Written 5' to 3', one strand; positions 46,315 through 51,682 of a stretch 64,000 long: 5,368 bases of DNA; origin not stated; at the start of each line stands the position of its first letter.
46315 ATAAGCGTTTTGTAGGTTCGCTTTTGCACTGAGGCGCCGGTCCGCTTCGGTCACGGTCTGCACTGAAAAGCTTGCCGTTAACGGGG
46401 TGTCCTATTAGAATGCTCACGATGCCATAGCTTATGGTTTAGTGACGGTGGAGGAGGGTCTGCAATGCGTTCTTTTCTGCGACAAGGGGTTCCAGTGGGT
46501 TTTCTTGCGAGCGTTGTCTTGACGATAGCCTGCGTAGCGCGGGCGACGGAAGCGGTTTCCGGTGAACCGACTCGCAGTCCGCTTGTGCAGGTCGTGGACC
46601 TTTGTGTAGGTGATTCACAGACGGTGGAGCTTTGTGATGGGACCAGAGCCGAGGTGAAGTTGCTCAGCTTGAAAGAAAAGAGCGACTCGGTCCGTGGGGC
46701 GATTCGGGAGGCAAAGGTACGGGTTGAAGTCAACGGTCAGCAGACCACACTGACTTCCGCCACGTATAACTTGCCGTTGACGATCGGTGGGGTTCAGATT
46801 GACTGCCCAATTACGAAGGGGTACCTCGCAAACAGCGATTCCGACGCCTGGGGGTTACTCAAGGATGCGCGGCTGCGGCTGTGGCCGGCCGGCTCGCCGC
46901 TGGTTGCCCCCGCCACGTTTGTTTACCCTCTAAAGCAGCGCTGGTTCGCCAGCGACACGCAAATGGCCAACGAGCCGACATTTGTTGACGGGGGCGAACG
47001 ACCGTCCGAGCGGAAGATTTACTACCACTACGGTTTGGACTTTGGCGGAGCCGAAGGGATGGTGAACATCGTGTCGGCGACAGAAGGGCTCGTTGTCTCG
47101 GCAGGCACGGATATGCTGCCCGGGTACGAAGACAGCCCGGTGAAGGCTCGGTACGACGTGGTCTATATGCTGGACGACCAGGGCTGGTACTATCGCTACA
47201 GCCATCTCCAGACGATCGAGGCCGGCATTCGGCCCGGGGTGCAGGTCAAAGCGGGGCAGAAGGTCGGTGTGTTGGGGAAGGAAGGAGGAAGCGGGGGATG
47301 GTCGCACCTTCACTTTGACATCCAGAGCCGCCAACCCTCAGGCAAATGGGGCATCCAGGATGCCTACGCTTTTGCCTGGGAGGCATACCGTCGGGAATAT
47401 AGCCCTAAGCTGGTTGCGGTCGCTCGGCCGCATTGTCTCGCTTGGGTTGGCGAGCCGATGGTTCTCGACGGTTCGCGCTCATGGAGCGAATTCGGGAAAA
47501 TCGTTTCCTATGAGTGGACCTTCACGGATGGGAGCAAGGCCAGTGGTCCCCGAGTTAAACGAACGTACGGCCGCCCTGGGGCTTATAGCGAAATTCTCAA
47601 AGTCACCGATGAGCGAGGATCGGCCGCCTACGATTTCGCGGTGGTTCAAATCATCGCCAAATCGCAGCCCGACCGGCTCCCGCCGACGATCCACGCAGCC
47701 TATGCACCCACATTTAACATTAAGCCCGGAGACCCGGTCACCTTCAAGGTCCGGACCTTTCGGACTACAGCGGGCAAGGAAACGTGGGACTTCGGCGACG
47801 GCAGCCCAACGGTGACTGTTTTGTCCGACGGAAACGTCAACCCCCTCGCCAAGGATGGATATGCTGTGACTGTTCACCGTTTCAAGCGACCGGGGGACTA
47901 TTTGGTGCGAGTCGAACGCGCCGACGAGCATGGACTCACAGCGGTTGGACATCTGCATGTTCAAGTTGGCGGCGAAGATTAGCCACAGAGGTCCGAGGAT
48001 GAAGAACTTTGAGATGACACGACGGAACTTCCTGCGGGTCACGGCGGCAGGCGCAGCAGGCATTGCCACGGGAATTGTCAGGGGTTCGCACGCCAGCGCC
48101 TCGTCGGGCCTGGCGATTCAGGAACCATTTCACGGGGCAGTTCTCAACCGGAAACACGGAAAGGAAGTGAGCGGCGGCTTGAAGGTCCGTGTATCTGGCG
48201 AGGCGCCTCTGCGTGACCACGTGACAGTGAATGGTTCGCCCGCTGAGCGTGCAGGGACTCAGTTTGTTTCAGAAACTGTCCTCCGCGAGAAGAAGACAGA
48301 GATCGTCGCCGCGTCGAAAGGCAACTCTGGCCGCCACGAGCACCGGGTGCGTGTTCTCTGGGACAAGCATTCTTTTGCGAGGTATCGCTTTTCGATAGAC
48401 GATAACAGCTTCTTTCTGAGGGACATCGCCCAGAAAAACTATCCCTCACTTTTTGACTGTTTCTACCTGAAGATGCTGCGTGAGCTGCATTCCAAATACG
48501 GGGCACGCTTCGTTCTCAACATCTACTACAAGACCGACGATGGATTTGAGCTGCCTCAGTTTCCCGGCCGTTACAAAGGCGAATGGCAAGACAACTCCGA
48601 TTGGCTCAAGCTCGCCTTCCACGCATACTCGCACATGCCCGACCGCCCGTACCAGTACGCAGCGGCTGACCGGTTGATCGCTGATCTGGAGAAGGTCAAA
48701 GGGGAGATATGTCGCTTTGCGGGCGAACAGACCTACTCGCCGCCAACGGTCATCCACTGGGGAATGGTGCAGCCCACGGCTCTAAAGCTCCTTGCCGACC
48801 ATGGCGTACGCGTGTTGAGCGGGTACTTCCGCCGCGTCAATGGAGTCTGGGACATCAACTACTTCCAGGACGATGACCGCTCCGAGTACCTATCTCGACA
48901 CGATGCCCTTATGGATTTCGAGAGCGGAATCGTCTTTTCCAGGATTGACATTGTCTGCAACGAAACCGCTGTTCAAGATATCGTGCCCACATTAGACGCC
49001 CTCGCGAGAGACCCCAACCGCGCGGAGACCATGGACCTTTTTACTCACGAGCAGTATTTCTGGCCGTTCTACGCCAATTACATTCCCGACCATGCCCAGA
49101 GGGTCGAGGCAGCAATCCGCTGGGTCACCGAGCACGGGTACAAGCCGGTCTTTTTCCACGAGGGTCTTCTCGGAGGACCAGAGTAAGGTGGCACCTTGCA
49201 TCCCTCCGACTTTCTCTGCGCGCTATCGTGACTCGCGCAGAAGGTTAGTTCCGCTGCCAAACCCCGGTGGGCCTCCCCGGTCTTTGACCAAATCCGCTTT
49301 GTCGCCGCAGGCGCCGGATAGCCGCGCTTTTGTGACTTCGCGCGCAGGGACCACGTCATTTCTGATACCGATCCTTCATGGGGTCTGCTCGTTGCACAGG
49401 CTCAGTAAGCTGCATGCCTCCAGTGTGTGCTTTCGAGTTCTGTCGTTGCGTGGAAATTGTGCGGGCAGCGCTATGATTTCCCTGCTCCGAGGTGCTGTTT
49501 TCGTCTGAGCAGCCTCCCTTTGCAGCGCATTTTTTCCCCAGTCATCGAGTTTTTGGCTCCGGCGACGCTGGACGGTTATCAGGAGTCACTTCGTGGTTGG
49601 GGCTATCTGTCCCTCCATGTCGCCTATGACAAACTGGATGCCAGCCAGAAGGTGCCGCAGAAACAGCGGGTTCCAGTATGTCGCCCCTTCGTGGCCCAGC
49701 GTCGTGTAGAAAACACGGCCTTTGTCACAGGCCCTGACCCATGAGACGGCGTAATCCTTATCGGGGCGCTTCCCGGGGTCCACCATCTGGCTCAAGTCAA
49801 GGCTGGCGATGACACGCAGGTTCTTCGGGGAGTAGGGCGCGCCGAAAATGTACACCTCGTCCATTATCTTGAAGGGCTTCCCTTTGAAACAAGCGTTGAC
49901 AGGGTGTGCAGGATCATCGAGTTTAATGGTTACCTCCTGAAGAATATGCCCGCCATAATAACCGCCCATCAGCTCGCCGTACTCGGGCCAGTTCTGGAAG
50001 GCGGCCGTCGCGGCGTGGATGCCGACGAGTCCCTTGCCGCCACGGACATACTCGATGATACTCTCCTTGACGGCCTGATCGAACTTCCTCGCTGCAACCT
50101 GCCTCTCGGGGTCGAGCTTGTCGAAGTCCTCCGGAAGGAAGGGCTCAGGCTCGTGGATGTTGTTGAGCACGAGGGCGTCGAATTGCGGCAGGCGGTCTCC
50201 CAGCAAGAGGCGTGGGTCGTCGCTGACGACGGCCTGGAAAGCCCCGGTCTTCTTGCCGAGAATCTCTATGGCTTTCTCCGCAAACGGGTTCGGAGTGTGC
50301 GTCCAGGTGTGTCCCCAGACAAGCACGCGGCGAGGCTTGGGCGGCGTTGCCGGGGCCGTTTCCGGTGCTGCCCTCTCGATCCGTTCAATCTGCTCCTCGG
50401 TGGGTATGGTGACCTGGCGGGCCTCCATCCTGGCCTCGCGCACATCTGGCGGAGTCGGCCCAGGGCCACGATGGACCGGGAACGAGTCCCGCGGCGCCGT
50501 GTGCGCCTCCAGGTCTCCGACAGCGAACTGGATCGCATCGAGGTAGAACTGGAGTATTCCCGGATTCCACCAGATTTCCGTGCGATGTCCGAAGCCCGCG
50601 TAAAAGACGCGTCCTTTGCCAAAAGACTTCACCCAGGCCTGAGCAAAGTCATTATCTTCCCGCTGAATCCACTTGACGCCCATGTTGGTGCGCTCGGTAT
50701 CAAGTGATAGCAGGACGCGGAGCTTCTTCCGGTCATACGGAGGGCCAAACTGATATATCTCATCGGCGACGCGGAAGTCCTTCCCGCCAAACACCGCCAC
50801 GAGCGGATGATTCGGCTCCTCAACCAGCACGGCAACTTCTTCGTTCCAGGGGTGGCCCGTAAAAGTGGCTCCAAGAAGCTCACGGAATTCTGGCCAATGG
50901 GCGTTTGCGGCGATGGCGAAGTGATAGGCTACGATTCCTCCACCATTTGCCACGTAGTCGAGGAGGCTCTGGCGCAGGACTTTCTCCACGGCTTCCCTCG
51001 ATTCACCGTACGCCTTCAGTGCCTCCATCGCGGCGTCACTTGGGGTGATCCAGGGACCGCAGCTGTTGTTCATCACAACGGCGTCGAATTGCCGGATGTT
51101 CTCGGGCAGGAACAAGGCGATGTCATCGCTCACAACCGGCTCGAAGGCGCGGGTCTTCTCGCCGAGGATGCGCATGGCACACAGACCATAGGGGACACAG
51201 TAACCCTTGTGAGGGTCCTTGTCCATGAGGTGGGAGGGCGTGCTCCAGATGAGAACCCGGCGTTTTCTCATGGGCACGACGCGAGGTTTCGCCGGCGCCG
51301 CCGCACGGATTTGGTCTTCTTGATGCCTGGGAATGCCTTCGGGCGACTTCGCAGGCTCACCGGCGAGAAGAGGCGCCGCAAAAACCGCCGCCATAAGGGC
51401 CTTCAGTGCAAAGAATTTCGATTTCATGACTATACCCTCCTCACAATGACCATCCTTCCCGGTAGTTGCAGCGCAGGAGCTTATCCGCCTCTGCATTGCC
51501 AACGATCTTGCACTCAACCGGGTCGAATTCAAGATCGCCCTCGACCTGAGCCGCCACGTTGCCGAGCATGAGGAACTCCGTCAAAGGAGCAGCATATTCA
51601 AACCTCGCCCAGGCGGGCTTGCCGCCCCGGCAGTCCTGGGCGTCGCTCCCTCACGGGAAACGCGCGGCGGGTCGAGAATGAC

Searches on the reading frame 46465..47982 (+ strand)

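Call 56: search_protein_families(library=pfam, proteins=[window:46465-47982:+], max_evalue=0.00001)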
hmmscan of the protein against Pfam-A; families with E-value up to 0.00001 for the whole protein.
window:46465-47982:+ (505 aa): 3 families
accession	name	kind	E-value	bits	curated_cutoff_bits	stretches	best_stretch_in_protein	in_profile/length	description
PF18911.6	PKD_4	-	3e-21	75.7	27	1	326-388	14-76/85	PKD domain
PF00801.26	PKD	-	1.6e-19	70.1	23.5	2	329-388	14-73/80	PKD domain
PF01551.29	Peptidase_M23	-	5.9e-13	49.3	28.7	1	187-288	2-89/96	Peptidase family M23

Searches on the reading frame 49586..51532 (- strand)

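Call 28: search_protein_families(library=pfam, proteins=[window:49586-51532:-], max_evalue=0.00001)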
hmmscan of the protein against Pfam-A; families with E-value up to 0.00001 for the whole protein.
window:49586-51532:- (648 aa): 1 family
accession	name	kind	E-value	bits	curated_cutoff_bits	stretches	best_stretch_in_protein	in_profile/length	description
PF06283.17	ThuA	-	1.5e-72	244.7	33.4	2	402-634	1-208/209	Trehalose utilisation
